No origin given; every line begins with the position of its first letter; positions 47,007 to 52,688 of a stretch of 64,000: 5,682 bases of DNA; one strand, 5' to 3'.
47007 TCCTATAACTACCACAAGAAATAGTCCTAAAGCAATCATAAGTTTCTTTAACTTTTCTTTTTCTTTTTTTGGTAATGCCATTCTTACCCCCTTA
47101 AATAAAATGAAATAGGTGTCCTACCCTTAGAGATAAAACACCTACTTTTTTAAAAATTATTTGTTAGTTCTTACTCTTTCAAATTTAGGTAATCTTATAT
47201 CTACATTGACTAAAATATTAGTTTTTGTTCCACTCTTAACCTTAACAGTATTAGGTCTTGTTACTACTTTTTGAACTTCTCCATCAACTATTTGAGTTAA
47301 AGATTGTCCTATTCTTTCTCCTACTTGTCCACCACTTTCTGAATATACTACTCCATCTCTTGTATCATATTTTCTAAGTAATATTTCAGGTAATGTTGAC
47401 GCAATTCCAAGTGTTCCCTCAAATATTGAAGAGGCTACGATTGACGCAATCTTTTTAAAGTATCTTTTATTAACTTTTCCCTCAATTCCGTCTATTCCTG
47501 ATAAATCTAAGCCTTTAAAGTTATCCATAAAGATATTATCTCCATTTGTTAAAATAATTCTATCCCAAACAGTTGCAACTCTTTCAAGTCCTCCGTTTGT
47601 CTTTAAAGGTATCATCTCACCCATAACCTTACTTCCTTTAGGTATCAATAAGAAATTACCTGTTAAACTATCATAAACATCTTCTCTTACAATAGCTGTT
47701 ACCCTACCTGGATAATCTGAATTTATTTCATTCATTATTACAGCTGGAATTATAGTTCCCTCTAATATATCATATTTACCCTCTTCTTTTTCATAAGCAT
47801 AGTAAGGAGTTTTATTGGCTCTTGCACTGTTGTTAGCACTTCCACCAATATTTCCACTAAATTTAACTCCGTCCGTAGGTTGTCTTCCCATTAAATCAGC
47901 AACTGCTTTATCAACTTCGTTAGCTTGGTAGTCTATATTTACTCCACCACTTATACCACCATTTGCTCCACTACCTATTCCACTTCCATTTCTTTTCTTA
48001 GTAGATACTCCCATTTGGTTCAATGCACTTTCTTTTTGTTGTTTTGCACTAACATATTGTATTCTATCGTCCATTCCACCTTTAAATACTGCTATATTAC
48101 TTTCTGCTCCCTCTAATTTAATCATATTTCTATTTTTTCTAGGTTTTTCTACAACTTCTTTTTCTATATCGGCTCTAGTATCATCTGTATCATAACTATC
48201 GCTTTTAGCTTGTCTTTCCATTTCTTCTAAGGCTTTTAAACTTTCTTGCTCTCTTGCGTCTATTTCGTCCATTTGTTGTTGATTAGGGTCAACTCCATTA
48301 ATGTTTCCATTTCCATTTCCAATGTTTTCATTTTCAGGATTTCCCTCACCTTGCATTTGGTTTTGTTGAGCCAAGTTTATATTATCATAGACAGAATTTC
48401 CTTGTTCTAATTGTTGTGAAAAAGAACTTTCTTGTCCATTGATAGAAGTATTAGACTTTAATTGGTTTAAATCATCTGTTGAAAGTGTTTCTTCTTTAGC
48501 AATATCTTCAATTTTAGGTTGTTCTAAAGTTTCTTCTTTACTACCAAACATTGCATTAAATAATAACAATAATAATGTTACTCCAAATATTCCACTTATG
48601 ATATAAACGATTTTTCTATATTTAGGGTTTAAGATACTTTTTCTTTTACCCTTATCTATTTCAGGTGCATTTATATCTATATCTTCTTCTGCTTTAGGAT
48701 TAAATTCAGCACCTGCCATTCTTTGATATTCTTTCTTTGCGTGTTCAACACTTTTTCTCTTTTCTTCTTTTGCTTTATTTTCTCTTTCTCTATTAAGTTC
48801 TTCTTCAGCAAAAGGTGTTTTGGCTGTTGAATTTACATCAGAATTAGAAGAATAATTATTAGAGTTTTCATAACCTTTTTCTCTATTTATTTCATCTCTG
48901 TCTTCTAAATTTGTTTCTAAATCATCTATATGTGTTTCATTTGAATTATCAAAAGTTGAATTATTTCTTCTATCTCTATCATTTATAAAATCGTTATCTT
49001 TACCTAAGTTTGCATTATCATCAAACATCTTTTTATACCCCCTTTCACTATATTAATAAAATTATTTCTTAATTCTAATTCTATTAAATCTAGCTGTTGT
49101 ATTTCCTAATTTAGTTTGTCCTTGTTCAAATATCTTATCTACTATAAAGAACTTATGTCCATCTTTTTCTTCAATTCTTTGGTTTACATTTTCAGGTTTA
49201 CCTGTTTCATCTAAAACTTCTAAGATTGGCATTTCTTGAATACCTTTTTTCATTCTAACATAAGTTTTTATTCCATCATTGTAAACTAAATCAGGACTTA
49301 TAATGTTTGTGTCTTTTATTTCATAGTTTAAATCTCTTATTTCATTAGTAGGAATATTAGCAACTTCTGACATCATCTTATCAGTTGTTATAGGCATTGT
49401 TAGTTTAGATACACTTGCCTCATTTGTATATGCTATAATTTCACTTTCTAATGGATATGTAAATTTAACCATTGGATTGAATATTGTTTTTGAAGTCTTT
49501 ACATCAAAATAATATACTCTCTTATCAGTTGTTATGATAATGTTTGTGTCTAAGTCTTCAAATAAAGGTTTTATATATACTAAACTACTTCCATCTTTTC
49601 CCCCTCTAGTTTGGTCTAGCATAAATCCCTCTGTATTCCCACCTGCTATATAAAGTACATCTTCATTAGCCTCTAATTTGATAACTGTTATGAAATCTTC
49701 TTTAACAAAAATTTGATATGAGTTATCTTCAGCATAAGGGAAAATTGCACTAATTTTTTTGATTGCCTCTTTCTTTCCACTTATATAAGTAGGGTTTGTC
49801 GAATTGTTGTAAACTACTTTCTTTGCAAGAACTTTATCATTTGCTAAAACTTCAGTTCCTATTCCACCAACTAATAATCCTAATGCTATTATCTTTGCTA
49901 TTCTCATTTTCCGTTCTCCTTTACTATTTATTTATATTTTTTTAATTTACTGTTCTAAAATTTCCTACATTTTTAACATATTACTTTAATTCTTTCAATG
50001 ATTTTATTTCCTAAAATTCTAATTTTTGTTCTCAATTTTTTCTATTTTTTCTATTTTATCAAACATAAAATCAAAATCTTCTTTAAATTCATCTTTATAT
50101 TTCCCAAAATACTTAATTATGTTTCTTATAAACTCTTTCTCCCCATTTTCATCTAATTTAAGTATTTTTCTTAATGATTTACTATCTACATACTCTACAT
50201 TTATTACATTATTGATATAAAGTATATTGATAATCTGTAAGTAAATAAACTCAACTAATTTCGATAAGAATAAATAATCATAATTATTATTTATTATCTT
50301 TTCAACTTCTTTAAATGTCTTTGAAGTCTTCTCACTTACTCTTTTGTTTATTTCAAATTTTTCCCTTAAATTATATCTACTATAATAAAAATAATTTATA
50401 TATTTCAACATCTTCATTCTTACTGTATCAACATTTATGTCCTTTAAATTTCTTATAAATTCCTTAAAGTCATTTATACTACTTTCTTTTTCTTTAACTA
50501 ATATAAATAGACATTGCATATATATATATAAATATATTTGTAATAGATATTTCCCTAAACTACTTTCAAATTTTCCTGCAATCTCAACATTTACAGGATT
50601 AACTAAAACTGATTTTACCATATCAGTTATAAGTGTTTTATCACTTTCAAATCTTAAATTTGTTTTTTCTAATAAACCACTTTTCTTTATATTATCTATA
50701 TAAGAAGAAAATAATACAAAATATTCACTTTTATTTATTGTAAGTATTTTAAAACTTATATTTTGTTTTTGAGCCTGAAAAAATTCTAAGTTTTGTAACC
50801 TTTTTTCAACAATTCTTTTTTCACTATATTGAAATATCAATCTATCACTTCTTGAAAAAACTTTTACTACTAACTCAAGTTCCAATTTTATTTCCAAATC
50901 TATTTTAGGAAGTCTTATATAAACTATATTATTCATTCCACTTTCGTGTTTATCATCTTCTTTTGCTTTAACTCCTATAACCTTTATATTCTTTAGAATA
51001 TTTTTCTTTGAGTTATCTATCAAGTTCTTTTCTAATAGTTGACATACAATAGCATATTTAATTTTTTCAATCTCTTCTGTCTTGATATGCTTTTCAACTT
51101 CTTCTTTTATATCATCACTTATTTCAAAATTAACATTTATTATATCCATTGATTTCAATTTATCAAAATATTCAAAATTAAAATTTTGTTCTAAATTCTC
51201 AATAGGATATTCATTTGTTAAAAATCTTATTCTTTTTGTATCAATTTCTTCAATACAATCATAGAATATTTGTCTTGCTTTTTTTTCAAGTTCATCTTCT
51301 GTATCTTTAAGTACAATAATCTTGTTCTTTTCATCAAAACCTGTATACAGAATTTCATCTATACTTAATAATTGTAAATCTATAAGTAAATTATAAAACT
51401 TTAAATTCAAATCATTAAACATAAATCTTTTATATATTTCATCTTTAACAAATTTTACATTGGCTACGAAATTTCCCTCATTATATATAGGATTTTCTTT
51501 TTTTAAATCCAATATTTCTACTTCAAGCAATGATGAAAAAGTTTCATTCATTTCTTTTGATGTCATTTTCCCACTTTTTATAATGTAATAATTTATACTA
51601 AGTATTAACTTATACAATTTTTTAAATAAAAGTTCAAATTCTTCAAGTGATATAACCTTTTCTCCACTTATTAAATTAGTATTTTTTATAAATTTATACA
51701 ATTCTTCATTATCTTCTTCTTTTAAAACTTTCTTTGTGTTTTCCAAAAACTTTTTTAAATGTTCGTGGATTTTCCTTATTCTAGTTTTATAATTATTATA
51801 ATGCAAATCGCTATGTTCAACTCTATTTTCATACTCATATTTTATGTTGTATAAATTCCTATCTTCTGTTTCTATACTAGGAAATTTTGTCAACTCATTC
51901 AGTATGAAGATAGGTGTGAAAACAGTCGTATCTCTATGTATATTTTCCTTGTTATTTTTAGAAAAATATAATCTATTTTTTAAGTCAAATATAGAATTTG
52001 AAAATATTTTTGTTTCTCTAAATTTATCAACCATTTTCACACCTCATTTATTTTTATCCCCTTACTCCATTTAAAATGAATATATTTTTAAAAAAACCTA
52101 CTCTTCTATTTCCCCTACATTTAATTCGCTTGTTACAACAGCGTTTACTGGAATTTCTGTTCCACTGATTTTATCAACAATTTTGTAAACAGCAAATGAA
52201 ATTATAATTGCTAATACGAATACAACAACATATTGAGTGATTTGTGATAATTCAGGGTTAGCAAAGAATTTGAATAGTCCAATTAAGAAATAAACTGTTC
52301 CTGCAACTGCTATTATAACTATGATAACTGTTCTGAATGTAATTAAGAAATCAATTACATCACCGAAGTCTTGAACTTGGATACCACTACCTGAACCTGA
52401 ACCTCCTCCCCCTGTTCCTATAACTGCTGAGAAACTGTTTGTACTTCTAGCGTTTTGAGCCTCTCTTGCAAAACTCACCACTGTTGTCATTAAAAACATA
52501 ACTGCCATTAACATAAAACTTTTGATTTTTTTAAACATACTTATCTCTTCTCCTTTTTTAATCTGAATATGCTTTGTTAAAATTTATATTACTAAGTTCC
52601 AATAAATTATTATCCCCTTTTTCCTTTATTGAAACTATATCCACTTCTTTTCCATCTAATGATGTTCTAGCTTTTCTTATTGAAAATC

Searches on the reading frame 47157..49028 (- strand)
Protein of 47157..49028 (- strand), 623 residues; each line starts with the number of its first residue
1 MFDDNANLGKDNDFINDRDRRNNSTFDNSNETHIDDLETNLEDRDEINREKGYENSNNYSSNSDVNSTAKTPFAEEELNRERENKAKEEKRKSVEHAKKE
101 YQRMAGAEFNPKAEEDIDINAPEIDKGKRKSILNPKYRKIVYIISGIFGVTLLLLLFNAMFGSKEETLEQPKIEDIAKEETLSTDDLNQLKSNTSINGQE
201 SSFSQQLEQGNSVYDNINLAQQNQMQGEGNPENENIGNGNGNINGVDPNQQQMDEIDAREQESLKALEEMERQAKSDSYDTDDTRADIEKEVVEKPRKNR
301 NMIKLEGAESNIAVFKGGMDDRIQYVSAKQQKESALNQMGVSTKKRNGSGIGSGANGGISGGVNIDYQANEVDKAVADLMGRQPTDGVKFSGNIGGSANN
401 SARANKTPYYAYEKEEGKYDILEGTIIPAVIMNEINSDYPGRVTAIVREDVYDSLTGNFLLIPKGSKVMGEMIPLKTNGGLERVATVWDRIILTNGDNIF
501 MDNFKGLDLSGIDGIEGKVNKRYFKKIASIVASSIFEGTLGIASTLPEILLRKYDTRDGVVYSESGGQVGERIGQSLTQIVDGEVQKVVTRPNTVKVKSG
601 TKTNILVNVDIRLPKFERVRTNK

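Call 8: search_protein_families(library=pfam, proteins=[window:47157-49028:-], max_evalue=0.01)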
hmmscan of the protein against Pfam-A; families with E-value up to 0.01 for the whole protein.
window:47157-49028:- (623 aa): 1 family
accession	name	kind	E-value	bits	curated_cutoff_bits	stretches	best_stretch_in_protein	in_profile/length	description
PF03743.19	TrbI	-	1.1e-37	130.2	35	1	421-612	2-187/188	Bacterial conjugation TrbI-like protein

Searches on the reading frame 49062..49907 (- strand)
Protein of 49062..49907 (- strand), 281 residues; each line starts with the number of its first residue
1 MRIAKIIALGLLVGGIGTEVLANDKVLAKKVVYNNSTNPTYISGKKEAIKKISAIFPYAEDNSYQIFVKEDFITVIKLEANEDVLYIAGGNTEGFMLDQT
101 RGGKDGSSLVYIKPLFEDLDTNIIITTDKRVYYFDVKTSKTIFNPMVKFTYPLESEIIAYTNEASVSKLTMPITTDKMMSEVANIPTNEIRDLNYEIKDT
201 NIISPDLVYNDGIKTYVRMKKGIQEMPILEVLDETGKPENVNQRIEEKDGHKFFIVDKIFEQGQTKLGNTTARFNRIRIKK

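Call 8: search_protein_families(library=pfam, proteins=[window:49062-49907:-], max_evalue=0.01)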
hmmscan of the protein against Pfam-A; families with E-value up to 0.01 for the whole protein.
window:49062-49907:- (281 aa): 1 family
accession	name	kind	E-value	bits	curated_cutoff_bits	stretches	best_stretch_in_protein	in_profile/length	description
PF03524.21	CagX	-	1.4e-38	133.2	34.2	1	55-274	5-195/198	Conjugal transfer protein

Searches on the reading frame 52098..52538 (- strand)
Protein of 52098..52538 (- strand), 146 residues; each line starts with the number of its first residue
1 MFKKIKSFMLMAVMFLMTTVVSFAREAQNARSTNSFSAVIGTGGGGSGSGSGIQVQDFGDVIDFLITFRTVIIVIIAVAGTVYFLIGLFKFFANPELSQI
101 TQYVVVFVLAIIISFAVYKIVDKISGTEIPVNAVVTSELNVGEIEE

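Call 8: search_protein_families(library=pfam, proteins=[window:52098-52538:-], max_evalue=0.01)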
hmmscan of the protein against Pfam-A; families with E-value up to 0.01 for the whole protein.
window:52098-52538:- (146 aa): 1 family
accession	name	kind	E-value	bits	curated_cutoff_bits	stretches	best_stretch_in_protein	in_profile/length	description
PF20130.4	DUF6520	-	0.0043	17.8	25.4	0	4-34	2-32/83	Family of unknown function (DUF6520)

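Call 35: search_protein_families(library=ncbifam, proteins=[window:52098-52538:-], max_evalue=0.01)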
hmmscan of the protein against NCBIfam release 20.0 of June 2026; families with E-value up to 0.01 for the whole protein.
window:52098-52538:- (146 aa): 1 family
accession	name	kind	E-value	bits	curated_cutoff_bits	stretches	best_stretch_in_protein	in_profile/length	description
NF007812.0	PRK10520.1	equivalog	0.0052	16.4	209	1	67-117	111-161/206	homoserine/homoserine lactone efflux protein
